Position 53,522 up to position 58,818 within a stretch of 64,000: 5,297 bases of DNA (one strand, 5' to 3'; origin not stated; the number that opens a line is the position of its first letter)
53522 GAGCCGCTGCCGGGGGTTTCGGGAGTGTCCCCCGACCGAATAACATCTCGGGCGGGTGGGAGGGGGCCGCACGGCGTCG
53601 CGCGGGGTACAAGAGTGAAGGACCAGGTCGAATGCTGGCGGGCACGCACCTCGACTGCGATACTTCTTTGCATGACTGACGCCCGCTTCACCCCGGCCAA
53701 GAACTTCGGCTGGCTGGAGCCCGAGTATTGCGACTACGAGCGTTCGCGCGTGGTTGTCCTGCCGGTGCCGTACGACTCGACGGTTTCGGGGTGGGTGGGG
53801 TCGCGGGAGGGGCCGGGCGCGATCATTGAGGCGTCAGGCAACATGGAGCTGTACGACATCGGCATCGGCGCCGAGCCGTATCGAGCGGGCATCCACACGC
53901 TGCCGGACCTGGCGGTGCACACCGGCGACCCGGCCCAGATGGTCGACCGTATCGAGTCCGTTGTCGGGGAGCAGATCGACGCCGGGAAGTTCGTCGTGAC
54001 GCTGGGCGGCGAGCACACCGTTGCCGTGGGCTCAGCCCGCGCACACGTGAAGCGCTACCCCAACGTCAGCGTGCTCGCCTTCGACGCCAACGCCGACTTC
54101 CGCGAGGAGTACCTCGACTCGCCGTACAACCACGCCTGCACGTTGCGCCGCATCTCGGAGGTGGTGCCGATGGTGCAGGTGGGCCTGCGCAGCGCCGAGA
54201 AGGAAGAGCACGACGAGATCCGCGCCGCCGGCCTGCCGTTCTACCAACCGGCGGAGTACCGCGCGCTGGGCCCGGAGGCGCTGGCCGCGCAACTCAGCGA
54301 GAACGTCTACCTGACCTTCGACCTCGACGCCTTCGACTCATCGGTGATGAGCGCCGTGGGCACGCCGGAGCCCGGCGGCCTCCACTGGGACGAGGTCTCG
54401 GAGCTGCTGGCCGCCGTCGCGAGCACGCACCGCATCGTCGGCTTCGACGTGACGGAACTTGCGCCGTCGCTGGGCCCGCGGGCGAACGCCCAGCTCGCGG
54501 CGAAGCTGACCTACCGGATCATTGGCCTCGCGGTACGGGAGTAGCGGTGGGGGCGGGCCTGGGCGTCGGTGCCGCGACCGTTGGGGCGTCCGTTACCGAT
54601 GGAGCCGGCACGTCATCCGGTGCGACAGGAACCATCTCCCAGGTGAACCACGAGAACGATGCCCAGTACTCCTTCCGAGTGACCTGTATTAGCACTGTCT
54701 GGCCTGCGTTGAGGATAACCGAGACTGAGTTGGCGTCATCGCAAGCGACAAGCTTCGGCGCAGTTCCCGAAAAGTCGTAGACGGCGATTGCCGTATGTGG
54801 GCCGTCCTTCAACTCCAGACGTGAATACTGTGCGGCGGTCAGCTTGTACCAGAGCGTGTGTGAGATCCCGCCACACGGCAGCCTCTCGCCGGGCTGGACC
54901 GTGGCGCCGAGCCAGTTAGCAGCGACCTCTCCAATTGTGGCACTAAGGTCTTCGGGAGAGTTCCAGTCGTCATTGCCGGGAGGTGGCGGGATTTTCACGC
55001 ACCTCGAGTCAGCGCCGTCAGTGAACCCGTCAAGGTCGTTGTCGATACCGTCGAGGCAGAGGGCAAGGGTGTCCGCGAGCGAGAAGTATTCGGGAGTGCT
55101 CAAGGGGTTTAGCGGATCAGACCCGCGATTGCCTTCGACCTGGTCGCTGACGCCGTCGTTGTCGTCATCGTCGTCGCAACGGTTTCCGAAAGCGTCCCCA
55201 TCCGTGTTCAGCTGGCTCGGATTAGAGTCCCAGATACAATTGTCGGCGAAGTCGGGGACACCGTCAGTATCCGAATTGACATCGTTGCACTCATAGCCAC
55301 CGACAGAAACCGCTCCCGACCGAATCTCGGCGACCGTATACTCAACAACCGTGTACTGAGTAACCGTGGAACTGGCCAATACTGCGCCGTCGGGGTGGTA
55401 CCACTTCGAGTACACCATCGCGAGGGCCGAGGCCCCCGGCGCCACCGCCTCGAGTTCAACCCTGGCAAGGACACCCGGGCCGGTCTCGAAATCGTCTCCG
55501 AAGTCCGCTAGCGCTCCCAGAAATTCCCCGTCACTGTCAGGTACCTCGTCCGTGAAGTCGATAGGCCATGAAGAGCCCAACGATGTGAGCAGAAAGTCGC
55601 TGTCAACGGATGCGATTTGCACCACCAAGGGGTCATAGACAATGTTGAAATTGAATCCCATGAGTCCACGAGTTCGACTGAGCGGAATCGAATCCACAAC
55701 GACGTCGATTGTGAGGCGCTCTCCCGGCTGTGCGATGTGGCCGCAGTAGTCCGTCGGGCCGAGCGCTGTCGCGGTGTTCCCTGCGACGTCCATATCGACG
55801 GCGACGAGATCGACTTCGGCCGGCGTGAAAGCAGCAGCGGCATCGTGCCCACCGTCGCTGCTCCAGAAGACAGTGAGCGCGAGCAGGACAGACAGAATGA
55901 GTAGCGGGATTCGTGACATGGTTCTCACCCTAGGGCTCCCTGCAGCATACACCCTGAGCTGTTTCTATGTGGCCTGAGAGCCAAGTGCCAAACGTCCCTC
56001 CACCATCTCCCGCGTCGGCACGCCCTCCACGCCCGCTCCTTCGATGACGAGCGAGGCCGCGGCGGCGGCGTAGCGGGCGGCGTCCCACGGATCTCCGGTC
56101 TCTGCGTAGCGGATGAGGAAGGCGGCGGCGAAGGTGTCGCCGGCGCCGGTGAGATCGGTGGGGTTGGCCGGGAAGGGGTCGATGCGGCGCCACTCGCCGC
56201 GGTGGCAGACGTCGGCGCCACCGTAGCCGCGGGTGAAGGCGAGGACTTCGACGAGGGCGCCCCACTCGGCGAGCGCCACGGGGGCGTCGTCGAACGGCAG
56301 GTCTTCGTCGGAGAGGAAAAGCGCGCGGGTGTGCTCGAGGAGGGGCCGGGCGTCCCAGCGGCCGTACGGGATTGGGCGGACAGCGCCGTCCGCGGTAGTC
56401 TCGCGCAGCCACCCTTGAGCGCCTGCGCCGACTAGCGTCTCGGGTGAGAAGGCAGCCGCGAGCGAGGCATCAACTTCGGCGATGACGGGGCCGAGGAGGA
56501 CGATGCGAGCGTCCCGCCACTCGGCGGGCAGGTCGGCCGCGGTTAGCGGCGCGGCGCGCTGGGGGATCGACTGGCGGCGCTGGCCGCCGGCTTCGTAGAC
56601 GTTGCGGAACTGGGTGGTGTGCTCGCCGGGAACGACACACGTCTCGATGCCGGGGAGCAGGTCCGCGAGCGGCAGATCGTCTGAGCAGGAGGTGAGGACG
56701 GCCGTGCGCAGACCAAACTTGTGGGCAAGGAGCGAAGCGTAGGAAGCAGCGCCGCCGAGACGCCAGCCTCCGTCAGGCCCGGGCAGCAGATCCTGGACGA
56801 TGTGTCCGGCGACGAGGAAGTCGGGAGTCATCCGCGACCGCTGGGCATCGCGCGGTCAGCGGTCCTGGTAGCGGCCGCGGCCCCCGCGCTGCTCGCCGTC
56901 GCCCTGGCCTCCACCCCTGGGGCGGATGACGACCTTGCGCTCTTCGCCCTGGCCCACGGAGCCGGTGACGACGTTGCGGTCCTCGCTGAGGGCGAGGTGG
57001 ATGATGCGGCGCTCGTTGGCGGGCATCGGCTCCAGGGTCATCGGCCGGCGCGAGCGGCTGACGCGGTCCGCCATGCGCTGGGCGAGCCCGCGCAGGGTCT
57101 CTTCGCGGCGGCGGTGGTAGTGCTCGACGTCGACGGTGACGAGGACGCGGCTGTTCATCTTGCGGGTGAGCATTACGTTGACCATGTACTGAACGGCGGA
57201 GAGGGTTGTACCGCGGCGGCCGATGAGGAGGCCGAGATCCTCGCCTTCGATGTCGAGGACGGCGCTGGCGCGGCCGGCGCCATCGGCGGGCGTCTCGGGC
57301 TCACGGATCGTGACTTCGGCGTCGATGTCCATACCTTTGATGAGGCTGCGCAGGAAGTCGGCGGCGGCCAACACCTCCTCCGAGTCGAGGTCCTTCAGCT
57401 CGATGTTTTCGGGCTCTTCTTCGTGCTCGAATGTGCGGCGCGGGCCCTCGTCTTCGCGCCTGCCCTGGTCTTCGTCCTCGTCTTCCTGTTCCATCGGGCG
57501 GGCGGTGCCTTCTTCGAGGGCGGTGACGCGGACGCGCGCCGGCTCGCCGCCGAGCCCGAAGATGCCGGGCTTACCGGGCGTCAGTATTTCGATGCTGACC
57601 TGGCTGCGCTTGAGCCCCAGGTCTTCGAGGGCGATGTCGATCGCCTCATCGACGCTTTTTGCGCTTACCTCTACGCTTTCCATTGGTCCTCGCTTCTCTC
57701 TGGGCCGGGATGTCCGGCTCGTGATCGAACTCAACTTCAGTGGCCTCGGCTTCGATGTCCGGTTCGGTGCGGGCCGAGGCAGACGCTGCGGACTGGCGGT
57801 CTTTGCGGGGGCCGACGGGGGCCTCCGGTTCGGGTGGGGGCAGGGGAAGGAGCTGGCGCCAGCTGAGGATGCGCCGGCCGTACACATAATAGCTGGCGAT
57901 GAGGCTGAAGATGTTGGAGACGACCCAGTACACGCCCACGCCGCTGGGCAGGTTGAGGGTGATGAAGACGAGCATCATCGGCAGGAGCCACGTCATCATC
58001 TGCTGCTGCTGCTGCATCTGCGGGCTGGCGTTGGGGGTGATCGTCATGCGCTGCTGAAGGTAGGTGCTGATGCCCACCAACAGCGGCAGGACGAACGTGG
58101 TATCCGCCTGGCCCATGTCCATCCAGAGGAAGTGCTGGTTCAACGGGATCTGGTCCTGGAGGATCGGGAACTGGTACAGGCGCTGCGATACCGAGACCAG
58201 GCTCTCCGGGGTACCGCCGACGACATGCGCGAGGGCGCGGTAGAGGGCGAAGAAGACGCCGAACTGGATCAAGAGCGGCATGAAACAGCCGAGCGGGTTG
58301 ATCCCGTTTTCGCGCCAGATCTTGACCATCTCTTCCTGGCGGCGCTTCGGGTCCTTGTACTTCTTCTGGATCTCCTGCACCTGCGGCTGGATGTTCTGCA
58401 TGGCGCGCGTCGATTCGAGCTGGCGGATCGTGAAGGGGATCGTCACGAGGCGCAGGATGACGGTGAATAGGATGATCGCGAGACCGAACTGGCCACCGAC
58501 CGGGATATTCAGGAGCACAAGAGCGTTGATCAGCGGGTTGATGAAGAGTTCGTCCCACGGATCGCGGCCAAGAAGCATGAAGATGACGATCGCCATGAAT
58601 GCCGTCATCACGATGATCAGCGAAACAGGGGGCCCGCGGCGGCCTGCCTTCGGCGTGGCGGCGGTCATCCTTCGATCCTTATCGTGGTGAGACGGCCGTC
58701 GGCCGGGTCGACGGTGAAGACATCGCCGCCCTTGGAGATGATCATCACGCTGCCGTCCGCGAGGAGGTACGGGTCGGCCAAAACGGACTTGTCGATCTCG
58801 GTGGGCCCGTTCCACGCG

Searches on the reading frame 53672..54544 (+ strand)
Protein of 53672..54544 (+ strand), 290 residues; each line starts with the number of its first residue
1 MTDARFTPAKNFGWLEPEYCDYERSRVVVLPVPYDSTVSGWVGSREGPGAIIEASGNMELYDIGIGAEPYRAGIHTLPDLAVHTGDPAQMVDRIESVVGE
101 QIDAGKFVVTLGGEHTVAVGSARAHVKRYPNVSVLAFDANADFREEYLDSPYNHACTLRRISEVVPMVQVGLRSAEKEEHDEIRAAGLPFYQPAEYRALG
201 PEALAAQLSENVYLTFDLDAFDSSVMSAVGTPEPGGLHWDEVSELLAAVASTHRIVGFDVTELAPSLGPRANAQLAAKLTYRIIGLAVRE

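Call 19: search_protein_families(library=pfam, proteins=[window:53672-54544:+], max_evalue=0.01)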
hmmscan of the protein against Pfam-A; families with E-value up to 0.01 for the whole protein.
window:53672-54544:+ (290 aa): 1 family
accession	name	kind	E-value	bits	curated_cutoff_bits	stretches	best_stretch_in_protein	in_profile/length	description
PF00491.26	Arginase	-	7.1e-64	216.4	22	1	26-283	2-277/280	Arginase family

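Call 20: find_encoding_contigs(protein=window:53672-54544:+, flank=10000, max_places=6)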
Protein window:53672-54544:+ (290 aa): 4 contigs read that carry it; 2 places shown.
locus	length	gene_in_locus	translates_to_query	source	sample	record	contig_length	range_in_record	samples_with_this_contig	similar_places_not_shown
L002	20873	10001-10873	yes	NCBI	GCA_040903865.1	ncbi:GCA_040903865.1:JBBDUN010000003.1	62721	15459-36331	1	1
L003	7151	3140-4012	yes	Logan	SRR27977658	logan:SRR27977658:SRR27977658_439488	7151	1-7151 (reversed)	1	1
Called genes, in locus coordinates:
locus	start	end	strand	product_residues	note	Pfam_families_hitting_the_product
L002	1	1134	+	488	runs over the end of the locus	PF14691:Fer4_20, PF00070:Pyr_redox (faint), PF07992:Pyr_redox_2, PF13241:NAD_binding_7 (faint), PF13738:Pyr_redox_3 (faint), PF13450:NAD_binding_8 (weak)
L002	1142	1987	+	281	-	PF04480:DUF559, PF18741:MTES_1575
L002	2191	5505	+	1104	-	PF02412:TSP_3 (weak)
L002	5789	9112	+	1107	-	PF02412:TSP_3 (weak)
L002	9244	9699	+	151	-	-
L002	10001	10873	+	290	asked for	PF00491:Arginase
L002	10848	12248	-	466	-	-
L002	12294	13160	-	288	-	PF00294:PfkB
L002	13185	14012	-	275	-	PF14804:Jag_N, PF13083:KH_KhpA-B, PF01424:R3H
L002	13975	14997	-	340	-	PF02096:60KD_IMP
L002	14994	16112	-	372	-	PF13360:PQQ_2, PF01011:PQQ (faint), PF25857:DUF7957 (faint), PF13570:Beta-prop_ACSF4, PF07774:EMC1_C (faint), PF13360:PQQ_2, PF13570:Beta-prop_ACSF4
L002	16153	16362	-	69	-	PF01809:YidD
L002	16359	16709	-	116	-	PF00825:Ribonuclease_P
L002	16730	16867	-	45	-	PF00468:Ribosomal_L34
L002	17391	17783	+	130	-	PF13451:zf_Tbcl, PF23477:zf_Tbcl_2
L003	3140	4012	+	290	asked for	PF00491:Arginase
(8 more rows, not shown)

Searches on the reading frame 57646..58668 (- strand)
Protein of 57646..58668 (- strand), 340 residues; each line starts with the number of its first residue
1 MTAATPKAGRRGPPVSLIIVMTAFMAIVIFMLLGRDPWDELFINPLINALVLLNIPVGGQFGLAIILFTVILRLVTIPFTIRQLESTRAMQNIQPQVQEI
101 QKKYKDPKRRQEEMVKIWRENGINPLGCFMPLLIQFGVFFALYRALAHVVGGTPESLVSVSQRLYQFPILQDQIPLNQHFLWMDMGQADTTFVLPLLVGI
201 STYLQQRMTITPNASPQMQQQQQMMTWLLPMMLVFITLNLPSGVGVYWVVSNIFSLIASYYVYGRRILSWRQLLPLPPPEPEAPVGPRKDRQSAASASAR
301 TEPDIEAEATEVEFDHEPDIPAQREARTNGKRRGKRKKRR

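Call 34: find_homologous_proteins(query=window:57646-58668:-, max_evalue=1e-40)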
Query window:57646-58668:- (340 aa): 1283 proteins with E <= 1e-40 among 4297 candidates; the best 120 are listed.
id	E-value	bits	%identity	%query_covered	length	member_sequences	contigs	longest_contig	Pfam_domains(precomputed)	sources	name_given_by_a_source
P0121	8.5e-159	546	72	96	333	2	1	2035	PF02096.27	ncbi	-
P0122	2.3e-158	545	74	96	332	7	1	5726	PF02096.27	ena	-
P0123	8.8e-158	543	71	97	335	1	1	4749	PF02096.27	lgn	-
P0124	2.8e-157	541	76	81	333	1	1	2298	PF02096.27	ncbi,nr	ncbi:MAG: membrane protein insertase YidC [Chloroflexi bacterium]|nr:membrane protein insertase YidC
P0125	3.6e-157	541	71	96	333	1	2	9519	PF02096.27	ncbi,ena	-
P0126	6.6e-157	540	75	94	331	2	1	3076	PF02096.27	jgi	jgi:YidC/Oxa1 family membrane protein insertase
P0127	7.2e-157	540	72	96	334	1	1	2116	PF02096.27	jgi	jgi:YidC/Oxa1 family membrane protein insertase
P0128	1.2e-156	539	73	96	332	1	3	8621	PF02096.27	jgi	jgi:YidC/Oxa1 family membrane protein insertase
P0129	4.9e-156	537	78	81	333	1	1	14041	PF02096.27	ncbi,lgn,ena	-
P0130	1.8e-155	535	71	94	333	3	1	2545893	PF02096.27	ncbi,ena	-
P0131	1.5e-154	532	69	96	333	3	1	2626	PF02096.27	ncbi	-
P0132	1.0e-153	529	70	97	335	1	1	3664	PF02096.27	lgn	-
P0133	2.3e-153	528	71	97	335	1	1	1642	PF02096.27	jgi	jgi:YidC/Oxa1 family membrane protein insertase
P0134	2.4e-153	528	70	97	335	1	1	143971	PF02096.27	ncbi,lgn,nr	ncbi:MAG TPA: YidC/Oxa1 family membrane protein insertase [Dehalococcoidia bacterium]|nr:YidC/Oxa1 f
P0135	3.0e-153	528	76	79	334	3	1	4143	PF02096.27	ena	-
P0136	3.4e-153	528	76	86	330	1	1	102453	PF02096.27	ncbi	-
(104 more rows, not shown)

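Call 35: find_encoding_contigs(protein=P0136, flank=10000, max_places=3)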
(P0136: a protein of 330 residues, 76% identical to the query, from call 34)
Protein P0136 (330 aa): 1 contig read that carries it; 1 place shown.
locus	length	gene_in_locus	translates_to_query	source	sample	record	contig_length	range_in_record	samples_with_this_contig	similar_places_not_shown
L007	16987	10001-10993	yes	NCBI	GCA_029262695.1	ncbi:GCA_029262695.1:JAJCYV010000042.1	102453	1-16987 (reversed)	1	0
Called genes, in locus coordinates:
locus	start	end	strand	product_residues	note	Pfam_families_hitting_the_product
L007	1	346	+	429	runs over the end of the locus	PF00919:UPF0004, PF04055:Radical_SAM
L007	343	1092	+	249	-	-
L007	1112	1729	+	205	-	PF04079:SMC_ScpB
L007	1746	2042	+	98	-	PF04456:DUF503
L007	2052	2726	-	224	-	PF12844:HTH_19 (weak), PF13413:HTH_25, PF03793:PASTA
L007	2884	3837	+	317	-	PF03631:Virul_fac_BrkB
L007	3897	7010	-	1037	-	PF00133:tRNA-synt_1, PF09334:tRNA-synt_1g (weak), PF08264:Anticodon_1, PF19302:DUF5915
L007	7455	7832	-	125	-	PF13451:zf_Tbcl, PF23477:zf_Tbcl_2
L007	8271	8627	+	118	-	PF00825:Ribonuclease_P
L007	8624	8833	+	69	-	PF01809:YidD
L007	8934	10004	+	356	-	PF01011:PQQ (faint), PF13360:PQQ_2, PF13570:Beta-prop_ACSF4, PF07774:EMC1_C (faint), PF13360:PQQ_2, PF13570:Beta-prop_ACSF4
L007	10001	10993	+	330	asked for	PF02096:60KD_IMP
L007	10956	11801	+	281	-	PF14804:Jag_N, PF13083:KH_KhpA-B, PF01424:R3H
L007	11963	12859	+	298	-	PF00294:PfkB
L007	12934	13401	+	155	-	-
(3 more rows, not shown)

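Call 36: find_encoding_contigs(protein=P0129, flank=10000, max_places=3)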
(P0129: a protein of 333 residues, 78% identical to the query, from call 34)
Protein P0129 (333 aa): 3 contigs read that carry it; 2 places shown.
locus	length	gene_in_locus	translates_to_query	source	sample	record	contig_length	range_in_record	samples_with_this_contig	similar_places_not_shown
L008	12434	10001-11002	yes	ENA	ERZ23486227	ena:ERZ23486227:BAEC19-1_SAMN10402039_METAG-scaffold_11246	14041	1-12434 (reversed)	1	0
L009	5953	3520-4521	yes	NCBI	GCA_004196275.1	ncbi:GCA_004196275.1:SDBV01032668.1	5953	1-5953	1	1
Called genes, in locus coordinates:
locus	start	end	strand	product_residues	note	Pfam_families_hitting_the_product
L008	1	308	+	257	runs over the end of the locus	-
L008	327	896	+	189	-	PF04079:SMC_ScpB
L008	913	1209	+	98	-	PF04456:DUF503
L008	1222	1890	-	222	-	PF12844:HTH_19, PF13413:HTH_25, PF03793:PASTA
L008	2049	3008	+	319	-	PF03631:Virul_fac_BrkB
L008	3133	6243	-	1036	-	PF00133:tRNA-synt_1, PF09334:tRNA-synt_1g (weak), PF08264:Anticodon_1, PF19302:DUF5915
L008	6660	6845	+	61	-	-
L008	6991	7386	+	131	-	-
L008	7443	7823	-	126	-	PF13451:zf_Tbcl, PF23477:zf_Tbcl_2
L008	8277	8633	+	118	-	PF00825:Ribonuclease_P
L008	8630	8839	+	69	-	PF01809:YidD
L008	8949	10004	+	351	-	PF13360:PQQ_2, PF13570:Beta-prop_ACSF4, PF01011:PQQ (weak), PF25857:DUF7957 (faint), PF07774:EMC1_C (faint), PF13360:PQQ_2, PF13570:Beta-prop_ACSF4, PF13360:PQQ_2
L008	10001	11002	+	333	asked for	PF02096:60KD_IMP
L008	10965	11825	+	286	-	PF14804:Jag_N, PF13083:KH_KhpA-B, PF01424:R3H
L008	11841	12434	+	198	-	?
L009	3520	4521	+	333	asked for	PF02096:60KD_IMP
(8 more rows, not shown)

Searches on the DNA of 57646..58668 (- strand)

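Call 83: search_rna_families(sources=[L007, L008, L016, L004], threshold=gathering, show_alignments=2)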
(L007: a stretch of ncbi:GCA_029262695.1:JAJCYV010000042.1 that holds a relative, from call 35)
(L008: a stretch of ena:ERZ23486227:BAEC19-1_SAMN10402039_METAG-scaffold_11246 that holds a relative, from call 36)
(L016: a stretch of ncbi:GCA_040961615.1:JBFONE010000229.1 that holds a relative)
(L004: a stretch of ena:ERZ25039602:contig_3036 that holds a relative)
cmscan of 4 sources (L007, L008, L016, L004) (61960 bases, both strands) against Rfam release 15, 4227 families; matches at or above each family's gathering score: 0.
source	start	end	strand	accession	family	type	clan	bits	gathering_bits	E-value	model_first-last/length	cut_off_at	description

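Call 84: search_rna_families(source=L007, start=6990, end=7470, threshold=evalue, max_evalue=10, show_alignments=2)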
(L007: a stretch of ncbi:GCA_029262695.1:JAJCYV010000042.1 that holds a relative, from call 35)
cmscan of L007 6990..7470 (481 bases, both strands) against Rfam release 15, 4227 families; matches with E-value up to 10: 1.
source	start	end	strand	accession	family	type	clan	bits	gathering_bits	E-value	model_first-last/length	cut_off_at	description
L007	7103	7359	-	RF00230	T-box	Cis-reg; leader;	-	86.4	93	1.8e-19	1-219/219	no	T-box leader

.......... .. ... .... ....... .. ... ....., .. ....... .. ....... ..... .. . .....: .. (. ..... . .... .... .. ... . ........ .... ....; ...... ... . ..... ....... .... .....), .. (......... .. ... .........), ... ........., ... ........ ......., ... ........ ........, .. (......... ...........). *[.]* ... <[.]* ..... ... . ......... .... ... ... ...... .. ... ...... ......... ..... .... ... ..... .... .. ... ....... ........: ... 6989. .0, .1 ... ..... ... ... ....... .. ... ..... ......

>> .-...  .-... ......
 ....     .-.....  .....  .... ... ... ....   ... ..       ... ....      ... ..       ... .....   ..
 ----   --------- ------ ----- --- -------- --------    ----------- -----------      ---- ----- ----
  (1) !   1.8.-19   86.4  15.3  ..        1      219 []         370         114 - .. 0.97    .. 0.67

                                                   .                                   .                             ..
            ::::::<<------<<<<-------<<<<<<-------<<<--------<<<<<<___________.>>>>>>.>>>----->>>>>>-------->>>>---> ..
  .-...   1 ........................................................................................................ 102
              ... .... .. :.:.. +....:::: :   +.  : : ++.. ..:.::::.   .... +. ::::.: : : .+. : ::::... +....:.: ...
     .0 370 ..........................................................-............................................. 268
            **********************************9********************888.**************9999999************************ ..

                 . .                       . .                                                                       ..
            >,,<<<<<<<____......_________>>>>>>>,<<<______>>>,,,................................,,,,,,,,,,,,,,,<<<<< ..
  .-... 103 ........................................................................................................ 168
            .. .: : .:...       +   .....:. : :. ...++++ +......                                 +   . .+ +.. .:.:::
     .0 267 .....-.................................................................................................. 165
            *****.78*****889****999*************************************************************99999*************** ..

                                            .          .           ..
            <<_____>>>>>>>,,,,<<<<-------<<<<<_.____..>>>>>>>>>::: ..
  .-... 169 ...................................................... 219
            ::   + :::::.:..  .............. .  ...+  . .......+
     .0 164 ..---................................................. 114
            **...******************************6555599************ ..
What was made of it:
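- On T-box leader: The same search finds the ileS T-box of relative L007 at 86.4 bits (call 84).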
